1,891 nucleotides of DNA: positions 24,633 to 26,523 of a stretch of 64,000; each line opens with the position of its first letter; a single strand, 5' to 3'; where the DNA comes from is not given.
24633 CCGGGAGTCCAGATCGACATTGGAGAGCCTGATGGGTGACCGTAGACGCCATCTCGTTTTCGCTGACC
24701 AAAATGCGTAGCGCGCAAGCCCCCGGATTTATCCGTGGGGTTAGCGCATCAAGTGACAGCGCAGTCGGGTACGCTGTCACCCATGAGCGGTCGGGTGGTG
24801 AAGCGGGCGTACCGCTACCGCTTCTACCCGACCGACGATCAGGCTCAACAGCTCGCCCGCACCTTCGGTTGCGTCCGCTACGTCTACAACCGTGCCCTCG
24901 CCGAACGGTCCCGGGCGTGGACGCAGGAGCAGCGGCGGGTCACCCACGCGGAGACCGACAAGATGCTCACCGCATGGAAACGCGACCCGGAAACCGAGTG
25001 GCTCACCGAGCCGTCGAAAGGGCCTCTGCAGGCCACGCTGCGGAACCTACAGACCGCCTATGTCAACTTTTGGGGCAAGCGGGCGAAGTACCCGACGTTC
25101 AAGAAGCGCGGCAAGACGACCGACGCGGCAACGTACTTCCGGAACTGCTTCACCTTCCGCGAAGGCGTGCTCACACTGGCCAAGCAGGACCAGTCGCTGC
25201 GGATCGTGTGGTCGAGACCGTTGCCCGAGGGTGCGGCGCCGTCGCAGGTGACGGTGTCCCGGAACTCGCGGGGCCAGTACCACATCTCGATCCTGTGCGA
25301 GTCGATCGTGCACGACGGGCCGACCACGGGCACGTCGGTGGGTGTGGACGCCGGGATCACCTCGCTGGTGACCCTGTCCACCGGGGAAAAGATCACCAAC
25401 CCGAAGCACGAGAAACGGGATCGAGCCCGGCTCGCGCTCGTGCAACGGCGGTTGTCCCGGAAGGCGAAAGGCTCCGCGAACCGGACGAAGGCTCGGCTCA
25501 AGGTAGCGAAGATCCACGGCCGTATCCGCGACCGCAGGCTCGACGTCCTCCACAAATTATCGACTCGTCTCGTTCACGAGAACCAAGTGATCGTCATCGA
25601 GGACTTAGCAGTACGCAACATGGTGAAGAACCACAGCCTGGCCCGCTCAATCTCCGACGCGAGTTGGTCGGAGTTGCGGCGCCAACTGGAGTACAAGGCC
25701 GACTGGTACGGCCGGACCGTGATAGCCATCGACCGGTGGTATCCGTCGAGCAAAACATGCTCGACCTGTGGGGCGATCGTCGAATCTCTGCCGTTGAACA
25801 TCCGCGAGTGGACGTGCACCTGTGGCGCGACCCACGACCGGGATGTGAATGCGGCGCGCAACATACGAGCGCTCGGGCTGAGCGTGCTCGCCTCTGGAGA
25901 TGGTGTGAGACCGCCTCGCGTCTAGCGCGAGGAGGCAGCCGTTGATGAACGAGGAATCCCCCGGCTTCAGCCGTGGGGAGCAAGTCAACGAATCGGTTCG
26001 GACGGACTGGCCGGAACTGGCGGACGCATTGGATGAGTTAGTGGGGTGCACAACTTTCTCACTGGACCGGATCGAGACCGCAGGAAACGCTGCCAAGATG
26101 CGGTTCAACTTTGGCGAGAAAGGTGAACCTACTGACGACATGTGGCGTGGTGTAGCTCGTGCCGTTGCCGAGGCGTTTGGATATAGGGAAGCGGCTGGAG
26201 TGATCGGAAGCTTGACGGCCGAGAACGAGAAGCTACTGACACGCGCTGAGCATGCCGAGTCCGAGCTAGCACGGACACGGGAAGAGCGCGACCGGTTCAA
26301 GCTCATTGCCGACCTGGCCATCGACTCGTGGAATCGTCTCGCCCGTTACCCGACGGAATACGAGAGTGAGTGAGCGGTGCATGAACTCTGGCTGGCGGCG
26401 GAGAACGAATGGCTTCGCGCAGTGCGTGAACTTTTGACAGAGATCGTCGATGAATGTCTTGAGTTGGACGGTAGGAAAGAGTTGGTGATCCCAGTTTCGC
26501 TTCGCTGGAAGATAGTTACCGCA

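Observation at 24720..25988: Two diverged TnpB-only IS200/IS605-family elements sharing near-identical terminal hairpins (second copy 40409-41705)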

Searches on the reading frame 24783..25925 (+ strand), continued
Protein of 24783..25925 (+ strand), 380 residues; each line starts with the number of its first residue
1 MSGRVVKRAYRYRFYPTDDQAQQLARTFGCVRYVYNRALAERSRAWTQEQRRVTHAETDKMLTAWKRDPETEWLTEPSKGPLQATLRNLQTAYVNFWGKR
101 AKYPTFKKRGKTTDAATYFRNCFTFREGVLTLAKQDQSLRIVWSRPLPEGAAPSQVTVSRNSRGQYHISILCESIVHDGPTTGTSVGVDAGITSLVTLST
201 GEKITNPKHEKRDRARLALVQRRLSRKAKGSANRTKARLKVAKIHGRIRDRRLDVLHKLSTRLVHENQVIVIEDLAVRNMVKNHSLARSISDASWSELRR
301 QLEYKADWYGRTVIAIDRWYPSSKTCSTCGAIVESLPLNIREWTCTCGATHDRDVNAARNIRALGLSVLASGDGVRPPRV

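Call 37: find_related_loci(query=A1, collection=genome_contigs, flank=1500)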
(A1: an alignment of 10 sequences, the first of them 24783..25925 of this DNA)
Query A1 (380 aa) in genome_contigs; peptide patterns used: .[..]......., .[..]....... (x = any residue, [..] = any of these).
600 stretches matched a pattern (row limit reached: there are more); 591 encode a relative of the query (tblastn E <= 1e-3); the best 80 are kept; 80 distinct loci.
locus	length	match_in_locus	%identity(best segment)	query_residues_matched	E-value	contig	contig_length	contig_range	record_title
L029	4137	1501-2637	77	1-379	0e+0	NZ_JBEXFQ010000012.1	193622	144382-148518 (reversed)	Nocardia sp. NPDC005366 NPDC005366_289_B5.ctg-0012, whole genome shotgun sequence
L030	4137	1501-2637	77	1-379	0e+0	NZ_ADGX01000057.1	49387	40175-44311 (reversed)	Parafrankia sp. EUN1f ctg00315, whole genome shotgun sequence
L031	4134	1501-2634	75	1-378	0e+0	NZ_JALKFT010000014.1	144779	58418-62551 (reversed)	Frankia umida strain Ag45/Mut15 NODE_14_length_144779_cov_47.689873, whole genome shotgun sequence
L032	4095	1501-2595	81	15-379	0e+0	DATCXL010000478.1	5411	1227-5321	MAG TPA_asm: Mycobacteriales bacterium isolate SMAG_U7438 k141_274669, whole genome shotgun sequence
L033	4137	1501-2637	73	1-379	0e+0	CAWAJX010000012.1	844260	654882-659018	MAG: uncultured Actinomycetota bacterium isolate MFD02416.bin.1.395 genome assembly, contig: contig_49698, whole genome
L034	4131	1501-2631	71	1-377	0e+0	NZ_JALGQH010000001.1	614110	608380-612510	Rhodococcus sp. ARC_M6 NODE_1_length_614110_cov_30.529116, whole genome shotgun sequence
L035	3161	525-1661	70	1-379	0e+0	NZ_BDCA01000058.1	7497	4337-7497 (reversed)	Nocardia vermiculata NBRC 100427, whole genome shotgun sequence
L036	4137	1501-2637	63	1-379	2e-164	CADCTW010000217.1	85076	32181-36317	MAG: uncultured Gemmatimonadetes bacterium isolate AVDCRST_MAG68 genome assembly, contig: NODE7, whole genome shotgun se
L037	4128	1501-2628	65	3-377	4e-163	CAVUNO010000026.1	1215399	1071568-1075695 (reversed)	MAG: uncultured Actinomycetes bacterium isolate MFD02579.bin.1.52 genome assembly, contig: contig_653, whole genome shot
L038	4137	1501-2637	64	3-379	6e-161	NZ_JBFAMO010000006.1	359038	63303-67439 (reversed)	Nonomuraea angiospora strain NPDC049854 NPDC049854_81_C5.ctg-0006, whole genome shotgun sequence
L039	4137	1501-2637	63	3-379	1e-160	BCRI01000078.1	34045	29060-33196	Sphaerimonospora mesophila NBRC 14179 = JCM 3151 DNA, contig: MME01S_CON0075_0001, whole genome shotgun sequence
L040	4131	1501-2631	63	3-377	1e-159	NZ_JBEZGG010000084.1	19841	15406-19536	Streptosporangium sp. NPDC048865 NPDC048865_112_A11.ctg-0084, whole genome shotgun sequence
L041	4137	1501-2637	62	3-379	5e-158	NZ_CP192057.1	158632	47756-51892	Sphaerimonospora sp. CA-214678 plasmid unnamed1, complete sequence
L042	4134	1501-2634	61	1-379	1e-157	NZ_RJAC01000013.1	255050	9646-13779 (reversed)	Actinoplanes solisilvae strain LAM7112 C_Contig13, whole genome shotgun sequence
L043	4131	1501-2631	63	5-379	3e-156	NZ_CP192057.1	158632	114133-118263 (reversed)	Sphaerimonospora sp. CA-214678 plasmid unnamed1, complete sequence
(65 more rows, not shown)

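Call 65: search_solved_structures(query=window:24783-25925:+, max_evalue=0.00001, show_alignments=1)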
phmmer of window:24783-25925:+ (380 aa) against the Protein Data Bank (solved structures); distinct sequences matched with E-value up to 0.00001: 15.
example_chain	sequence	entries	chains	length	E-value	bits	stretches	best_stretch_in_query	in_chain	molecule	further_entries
9yyg_A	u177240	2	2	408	9.6e-86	291.5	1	7-368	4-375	AI-designed RNA-guided nuclease | AI-generated RNA-guided nuclease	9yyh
8h1j_A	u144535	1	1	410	8.6e-73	248.9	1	6-368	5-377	RNA-guided DNA endonuclease TnpB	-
8bf8_A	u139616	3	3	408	1.2e-72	248.4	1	7-368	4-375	RNA-guided DNA endonuclease TnpB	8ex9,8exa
8iaz_A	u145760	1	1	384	2.1e-41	145.6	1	8-362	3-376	Transposase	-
9jfo_A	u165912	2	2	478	5.7e-31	111.3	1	240-369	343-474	LaTranC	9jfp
9jfq_A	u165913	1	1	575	1.1e-30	110.3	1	240-369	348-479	LaTranC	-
9j09_A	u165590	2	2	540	6.9e-25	91.3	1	203-361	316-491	Transposase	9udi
9b0l_P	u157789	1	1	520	6.5e-12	48.6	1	224-367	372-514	TnpB-like protein L79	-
23vu_A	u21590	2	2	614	5.8e-08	35.6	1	280-365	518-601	UnCas12m4a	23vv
8j1j_A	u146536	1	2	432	1.1e-06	31.3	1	201-364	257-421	Transposase IS605 OrfB C-terminal domain-containing protein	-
7wju_A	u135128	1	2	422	1.4e-06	31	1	201-364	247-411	OrfB_Zn_ribbon domain-containing protein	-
8j12_A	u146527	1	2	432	1.5e-06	30.9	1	201-364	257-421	Transposase IS605 OrfB C-terminal domain-containing protein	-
8dzj_A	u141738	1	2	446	1.6e-06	30.8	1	201-364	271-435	OrfB_Zn_ribbon domain-containing protein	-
8j3r_A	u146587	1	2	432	1.9e-06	30.6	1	201-364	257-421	Transposase IS605 OrfB C-terminal domain-containing protein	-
8hr5_A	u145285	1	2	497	2.4e-06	30.2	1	212-362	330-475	Transposase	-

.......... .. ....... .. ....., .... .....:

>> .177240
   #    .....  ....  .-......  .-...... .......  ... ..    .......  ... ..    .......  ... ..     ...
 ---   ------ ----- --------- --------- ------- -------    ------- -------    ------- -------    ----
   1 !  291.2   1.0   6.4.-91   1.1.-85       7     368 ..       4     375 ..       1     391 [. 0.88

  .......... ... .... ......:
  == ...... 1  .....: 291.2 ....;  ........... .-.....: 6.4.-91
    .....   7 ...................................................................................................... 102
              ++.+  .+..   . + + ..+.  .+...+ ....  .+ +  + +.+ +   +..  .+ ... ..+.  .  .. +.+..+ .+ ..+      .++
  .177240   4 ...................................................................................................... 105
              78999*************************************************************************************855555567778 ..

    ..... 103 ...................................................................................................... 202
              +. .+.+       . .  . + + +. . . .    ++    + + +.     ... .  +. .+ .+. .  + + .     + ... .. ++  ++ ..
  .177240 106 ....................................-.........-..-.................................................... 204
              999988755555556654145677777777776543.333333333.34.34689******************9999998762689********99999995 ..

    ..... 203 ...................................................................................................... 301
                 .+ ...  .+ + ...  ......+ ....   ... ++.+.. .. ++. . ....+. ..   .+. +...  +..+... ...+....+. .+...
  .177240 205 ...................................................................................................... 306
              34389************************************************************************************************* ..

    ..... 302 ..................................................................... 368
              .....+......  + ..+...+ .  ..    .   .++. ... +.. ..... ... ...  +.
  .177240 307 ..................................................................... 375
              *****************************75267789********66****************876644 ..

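Call 66: search_protein_families(library=ncbifam, proteins=[window:24783-25925:+], max_evalue=0.00001)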
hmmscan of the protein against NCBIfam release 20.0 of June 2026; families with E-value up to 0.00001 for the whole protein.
window:24783-25925:+ (380 aa): 6 families
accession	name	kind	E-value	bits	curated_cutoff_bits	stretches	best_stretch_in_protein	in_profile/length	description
NF038281.1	IS200_TnpB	exception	3e-116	388.5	425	1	8-365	2-359/360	IS200/IS605 family element RNA-guided endonuclease TnpB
NF040570.1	guided_TnpB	subfamily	4.9e-107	358.6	100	1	10-363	1-388/389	RNA-guided endonuclease TnpB family protein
NF038280.1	IS607_TnpB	exception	3.8e-59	200.8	350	1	8-365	4-392/431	IS607 family element RNA-guided endonuclease TnpB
NF038192.1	V_cas_c2c8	exception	2.4e-23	83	350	1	168-331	247-452/457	type V CRISPR-associated protein C2c8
TIGR01766.2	TIGR01766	domain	1.9e-19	69.9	32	1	249-322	2-82/82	IS200/IS605 family accessory protein TnpB-related protein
NF049972.1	CRISPR_Cas12f2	exception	1.5e-12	47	450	1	181-367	324-521/524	type V CRISPR-associated effector Cas12f2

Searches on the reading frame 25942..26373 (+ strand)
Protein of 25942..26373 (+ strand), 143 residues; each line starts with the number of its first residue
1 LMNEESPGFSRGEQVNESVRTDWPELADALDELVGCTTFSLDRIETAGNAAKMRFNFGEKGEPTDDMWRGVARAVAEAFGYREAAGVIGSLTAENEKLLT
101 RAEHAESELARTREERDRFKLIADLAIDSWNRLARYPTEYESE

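Call 4: search_protein_families(library=pfam, proteins=[window:25942-26373:+], max_evalue=0.01)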
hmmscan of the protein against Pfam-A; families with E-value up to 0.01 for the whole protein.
window:25942-26373:+ (143 aa): 0 families

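Call 17: search_protein_families(library=phrogs, proteins=[window:25942-26373:+], max_evalue=0.001)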
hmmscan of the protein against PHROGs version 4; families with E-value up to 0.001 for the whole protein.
window:25942-26373:+ (143 aa): 0 families

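Call 22: find_related_loci(query=window:25990-26373:+, collection=viral_contigs, flank=6000)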
Query window:25990-26373:+ (127 aa) in viral_contigs; peptide patterns used: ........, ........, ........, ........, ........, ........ (x = any residue, [..] = any of these).
9 stretches matched a pattern; 1 encode a relative of the query (tblastn E <= 1e-3); 1 distinct loci.
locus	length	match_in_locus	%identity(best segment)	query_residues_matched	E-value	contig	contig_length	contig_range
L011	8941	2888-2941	56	1-18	1e-4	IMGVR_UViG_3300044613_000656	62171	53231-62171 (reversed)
